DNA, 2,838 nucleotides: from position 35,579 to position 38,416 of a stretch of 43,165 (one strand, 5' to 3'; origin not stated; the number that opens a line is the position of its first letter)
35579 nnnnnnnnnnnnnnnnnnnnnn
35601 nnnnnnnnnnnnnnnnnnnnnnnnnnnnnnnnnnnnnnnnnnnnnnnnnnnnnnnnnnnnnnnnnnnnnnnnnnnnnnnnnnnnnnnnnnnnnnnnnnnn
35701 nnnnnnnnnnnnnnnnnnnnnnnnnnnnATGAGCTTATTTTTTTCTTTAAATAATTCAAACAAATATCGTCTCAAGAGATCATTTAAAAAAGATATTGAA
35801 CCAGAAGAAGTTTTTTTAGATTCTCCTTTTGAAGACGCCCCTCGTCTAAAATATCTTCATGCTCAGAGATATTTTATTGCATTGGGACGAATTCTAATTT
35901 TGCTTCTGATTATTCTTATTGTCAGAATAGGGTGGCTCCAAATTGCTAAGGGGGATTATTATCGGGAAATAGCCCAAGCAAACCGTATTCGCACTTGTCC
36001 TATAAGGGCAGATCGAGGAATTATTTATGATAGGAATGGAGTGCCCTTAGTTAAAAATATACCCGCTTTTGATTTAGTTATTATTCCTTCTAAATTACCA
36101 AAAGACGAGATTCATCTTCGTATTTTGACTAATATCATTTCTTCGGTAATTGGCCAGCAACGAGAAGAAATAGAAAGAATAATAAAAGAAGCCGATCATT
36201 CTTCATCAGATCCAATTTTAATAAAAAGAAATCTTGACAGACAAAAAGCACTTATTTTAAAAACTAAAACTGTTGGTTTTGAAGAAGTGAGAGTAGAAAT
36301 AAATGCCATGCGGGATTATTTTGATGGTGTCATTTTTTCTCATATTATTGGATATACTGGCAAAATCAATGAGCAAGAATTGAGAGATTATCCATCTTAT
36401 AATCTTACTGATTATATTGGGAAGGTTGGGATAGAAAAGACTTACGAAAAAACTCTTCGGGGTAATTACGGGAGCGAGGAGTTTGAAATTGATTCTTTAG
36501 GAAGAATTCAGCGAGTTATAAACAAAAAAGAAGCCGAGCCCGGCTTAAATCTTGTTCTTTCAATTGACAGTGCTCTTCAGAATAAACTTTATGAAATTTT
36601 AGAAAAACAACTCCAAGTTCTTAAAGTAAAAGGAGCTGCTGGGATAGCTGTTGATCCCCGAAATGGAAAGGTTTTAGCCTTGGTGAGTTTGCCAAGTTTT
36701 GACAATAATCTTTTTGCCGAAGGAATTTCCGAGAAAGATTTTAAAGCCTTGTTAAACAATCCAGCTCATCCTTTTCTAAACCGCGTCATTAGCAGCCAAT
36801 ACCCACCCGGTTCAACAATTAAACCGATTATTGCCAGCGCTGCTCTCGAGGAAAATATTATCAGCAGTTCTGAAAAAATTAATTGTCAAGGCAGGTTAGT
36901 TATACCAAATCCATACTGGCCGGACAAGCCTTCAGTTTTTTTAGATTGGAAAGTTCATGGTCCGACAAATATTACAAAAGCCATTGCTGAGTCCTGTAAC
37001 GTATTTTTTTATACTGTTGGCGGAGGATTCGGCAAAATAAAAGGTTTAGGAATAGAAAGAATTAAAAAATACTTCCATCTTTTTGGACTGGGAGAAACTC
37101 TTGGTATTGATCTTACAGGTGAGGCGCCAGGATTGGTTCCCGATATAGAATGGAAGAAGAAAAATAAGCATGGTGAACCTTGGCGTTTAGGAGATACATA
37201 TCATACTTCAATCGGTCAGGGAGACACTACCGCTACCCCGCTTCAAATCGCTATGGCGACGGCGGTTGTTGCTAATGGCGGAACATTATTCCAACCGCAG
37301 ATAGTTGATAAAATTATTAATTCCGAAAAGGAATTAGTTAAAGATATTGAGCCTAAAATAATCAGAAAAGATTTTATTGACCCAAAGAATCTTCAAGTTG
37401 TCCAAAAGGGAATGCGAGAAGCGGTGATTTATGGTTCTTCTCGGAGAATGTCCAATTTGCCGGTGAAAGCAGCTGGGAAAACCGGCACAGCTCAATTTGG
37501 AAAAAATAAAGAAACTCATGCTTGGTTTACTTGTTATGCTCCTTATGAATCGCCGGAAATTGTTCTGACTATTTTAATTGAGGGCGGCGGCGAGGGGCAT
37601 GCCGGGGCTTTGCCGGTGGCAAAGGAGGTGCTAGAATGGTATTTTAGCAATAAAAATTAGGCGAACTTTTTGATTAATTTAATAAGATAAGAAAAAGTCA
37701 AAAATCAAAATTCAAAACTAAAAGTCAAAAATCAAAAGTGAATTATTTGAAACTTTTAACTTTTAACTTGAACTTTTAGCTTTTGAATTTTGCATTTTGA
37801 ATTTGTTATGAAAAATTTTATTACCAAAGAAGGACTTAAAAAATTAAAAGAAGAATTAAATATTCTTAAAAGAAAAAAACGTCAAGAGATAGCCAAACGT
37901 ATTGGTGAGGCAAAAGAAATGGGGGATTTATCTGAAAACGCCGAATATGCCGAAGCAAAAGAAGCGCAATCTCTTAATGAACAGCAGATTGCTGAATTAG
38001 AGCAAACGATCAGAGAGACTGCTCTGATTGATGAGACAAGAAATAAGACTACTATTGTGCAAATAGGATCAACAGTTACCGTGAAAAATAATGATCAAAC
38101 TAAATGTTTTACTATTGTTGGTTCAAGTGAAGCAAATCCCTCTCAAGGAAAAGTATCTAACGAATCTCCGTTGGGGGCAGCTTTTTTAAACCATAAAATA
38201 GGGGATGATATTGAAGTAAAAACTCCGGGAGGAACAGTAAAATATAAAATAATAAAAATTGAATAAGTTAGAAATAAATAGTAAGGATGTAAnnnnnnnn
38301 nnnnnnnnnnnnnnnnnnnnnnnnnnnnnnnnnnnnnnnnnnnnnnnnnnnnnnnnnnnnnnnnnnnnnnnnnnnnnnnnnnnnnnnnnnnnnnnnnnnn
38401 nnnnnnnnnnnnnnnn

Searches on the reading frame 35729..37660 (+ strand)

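Call 11: search_protein_families(library=pfam, proteins=[window:35729-37660:+], max_evalue=0.001)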
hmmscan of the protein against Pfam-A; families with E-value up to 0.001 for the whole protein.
window:35729-37660:+ (643 aa): 2 families
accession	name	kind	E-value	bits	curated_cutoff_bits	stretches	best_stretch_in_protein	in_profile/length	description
PF00905.27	Transpeptidase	-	2.1e-61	208.2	22.1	1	306-635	4-298/299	Penicillin binding protein transpeptidase domain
PF03717.20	PBP_dimer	-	2.5e-39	136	24.4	1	92-263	2-178/180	Penicillin-binding Protein dimerisation domain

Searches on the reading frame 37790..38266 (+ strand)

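Call 11: search_protein_families(library=pfam, proteins=[window:37790-38266:+], max_evalue=0.001)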
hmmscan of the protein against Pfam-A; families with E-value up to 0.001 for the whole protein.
window:37790-38266:+ (158 aa): 2 families
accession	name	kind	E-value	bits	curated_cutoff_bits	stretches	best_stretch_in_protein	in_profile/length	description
PF01272.25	GreA_GreB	-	2.3e-25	88.8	26.9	1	88-158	4-76/77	Transcription elongation factor, GreA/GreB, C-term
PF03449.20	GreA_GreB_N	-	6.5e-23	81.2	24.5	1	10-76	2-68/71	Transcription elongation factor, N-terminal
